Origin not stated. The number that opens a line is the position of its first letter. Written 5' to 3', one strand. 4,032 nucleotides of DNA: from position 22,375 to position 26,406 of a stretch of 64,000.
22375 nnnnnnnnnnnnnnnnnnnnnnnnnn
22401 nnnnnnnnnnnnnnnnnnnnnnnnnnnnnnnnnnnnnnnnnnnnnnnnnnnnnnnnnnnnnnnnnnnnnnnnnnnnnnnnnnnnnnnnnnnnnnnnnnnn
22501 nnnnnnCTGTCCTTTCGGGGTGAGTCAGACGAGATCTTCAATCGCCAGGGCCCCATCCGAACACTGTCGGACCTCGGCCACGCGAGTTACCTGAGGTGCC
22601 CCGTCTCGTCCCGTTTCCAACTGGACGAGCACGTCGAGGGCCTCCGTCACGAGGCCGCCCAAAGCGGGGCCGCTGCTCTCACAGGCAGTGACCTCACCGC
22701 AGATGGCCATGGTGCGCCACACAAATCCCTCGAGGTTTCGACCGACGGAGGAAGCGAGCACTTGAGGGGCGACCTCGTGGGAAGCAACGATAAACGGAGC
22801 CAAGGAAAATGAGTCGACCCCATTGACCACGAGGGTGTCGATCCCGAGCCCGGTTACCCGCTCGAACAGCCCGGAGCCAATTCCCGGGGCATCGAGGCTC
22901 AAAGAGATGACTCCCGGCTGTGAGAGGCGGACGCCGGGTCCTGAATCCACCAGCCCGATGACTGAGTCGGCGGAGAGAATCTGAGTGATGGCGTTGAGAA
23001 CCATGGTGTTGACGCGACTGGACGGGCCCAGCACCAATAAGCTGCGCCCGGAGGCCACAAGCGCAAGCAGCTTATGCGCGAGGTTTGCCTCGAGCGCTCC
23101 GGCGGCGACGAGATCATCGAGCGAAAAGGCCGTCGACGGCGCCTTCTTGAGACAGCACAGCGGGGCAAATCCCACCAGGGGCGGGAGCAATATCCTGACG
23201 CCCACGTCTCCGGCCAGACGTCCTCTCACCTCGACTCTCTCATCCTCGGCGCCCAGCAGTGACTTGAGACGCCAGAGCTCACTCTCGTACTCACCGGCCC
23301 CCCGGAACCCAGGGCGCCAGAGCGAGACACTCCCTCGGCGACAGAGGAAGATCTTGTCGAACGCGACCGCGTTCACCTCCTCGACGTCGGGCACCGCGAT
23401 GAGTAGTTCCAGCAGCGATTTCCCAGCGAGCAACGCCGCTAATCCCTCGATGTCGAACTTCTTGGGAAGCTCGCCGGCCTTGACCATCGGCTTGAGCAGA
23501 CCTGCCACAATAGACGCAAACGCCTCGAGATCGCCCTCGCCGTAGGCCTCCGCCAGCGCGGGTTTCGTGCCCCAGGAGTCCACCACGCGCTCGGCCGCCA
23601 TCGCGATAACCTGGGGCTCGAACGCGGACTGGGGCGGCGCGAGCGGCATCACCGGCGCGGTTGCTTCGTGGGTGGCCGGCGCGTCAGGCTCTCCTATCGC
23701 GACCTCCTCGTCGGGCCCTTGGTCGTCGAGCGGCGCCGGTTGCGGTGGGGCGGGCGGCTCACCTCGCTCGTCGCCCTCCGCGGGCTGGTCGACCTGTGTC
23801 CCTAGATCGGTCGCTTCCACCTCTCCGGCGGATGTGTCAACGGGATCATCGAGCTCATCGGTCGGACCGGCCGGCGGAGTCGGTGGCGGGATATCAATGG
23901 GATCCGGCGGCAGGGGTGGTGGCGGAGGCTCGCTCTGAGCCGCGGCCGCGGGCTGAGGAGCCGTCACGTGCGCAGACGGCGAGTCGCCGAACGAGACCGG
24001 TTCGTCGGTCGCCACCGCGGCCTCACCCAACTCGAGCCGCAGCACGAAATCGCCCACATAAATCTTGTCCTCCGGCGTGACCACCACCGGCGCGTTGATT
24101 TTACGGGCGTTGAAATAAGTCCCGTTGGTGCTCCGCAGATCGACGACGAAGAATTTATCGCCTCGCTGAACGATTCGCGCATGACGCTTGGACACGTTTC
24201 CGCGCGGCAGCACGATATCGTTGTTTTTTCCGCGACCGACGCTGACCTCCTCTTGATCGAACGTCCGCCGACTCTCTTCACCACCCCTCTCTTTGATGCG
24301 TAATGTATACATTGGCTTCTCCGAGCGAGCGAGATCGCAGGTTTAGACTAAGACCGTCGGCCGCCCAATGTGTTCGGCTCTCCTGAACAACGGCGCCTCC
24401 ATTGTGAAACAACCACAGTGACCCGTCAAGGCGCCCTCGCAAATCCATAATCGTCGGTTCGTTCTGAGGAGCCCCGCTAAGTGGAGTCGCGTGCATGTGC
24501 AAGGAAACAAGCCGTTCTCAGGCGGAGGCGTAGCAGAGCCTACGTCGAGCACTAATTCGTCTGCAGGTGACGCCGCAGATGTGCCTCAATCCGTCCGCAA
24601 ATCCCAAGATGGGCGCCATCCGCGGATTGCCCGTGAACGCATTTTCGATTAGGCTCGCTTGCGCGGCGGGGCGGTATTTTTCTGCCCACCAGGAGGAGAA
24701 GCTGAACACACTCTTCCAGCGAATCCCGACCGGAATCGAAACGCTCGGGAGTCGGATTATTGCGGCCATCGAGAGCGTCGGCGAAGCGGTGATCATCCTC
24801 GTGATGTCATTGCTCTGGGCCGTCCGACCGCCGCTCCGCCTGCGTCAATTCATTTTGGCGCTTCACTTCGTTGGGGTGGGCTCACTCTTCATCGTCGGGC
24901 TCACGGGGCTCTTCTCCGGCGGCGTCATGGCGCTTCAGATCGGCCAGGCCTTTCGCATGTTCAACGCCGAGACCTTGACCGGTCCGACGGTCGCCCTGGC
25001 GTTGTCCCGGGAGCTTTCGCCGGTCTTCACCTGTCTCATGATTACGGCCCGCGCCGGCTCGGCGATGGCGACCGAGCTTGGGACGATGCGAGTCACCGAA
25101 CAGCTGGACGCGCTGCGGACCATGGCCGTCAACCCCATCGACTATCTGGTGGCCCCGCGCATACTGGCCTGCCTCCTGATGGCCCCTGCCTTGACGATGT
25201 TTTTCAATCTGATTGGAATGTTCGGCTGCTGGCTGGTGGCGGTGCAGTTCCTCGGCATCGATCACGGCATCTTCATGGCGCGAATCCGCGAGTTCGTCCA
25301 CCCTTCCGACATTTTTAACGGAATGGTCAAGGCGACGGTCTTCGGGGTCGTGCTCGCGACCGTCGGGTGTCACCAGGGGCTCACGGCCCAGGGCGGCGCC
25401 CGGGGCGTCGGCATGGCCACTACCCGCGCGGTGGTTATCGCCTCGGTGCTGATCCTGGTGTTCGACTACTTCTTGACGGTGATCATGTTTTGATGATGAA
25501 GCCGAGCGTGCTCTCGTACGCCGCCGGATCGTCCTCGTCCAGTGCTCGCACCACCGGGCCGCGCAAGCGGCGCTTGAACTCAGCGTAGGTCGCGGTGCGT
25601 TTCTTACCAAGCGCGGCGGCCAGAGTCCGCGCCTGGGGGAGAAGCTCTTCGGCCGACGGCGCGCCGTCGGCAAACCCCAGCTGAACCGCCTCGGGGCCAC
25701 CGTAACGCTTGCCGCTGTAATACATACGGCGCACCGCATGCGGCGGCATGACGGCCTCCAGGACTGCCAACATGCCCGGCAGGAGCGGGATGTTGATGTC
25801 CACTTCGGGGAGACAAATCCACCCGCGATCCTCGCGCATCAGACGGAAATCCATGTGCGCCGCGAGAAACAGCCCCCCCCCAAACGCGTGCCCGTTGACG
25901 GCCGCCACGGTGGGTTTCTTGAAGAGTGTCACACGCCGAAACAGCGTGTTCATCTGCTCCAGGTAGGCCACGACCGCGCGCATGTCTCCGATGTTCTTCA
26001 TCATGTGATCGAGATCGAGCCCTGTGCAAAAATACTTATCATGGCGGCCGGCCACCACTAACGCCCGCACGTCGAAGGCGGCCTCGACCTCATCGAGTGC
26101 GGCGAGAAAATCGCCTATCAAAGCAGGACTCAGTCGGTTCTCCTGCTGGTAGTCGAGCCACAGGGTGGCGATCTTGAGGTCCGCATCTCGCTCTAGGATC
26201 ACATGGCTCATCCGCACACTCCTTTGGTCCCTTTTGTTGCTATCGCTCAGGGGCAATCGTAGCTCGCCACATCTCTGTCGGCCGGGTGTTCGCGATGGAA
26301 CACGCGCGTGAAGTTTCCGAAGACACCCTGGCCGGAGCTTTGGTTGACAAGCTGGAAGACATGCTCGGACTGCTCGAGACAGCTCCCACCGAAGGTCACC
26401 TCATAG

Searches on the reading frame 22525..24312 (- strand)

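Call 12: search_protein_families(library=pfam, proteins=[window:22525-24312:-], max_evalue=0.001)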
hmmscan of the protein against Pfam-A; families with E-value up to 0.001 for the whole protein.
window:22525-24312:- (595 aa): 2 families
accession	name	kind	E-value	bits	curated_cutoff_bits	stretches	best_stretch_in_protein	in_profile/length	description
PF00498.31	FHA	-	5.9e-17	62.3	20.7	1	23-87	1-67/67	FHA domain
PF16697.10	Yop-YscD_cpl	-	2.1e-10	41.2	33.2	1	18-94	14-91/94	Inner membrane component of T3SS, cytoplasmic domain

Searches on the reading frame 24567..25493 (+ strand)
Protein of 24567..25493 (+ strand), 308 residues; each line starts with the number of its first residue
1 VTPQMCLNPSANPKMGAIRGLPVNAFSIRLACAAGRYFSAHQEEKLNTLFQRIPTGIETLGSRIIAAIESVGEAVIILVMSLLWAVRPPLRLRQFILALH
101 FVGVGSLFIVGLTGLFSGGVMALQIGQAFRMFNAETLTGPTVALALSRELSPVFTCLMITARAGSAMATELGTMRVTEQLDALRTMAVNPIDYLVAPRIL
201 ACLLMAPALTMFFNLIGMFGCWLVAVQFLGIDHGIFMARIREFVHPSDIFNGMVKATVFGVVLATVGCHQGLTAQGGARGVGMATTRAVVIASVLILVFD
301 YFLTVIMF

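Call 12: search_protein_families(library=pfam, proteins=[window:24567-25493:+], max_evalue=0.001)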
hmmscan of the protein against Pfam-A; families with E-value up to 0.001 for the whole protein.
window:24567-25493:+ (308 aa): 1 family
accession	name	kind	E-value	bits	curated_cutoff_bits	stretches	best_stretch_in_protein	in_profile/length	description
PF02405.21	MlaE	-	1.8e-78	263.4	22.5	1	98-306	4-212/212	Permease MlaE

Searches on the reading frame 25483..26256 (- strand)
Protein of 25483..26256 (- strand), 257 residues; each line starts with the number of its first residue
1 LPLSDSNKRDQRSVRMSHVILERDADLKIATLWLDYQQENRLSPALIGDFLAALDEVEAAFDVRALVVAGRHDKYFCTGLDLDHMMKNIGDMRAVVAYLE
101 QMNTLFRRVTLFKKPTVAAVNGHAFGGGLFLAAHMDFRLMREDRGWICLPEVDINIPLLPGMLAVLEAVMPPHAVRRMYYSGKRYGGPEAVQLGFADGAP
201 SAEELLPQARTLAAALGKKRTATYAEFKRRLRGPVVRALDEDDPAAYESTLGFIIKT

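Call 12: search_protein_families(library=pfam, proteins=[window:25483-26256:-], max_evalue=0.001)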
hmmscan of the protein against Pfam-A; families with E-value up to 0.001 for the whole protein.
window:25483-26256:- (257 aa): 2 families
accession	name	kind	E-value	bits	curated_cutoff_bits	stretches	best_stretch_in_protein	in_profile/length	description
PF00378.25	ECH_1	-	6.7e-30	104.7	27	1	35-239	12-213/251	Enoyl-CoA hydratase/isomerase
PF16113.10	ECH_2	-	3.4e-18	66.7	27.2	1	38-215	11-187/335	Enoyl-CoA hydratase/isomerase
